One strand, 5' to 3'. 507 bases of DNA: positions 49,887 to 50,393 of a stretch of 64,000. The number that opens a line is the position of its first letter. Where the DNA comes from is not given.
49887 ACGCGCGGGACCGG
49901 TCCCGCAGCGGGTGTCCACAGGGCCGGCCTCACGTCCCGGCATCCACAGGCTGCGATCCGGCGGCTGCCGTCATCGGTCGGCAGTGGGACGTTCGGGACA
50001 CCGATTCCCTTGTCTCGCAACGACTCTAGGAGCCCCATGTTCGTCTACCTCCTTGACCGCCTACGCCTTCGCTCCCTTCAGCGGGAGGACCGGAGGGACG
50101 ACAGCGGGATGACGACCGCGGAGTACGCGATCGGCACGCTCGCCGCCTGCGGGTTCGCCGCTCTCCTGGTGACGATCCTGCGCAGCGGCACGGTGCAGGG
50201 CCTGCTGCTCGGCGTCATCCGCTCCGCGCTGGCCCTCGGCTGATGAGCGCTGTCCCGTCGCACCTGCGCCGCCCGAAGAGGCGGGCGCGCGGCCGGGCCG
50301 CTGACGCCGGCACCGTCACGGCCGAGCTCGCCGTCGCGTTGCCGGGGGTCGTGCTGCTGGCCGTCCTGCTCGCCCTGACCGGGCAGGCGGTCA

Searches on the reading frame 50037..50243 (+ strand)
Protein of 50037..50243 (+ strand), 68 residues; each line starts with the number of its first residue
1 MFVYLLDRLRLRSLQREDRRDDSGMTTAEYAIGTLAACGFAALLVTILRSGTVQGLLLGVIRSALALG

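Call 90: search_protein_families(library=pfam, proteins=[window:50037-50243:+], max_evalue=0.001)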
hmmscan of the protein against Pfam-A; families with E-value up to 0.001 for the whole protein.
window:50037-50243:+ (68 aa): 1 family
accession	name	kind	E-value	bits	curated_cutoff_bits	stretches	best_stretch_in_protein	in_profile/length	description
PF14029.11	DUF4244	-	8.2e-24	83.2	27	1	16-65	4-53/54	Protein of unknown function (DUF4244)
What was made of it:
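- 50037..50243 (+): DUF4244 Flp-like pilin gene. Call 90 (PF14029, E = 8e-24).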
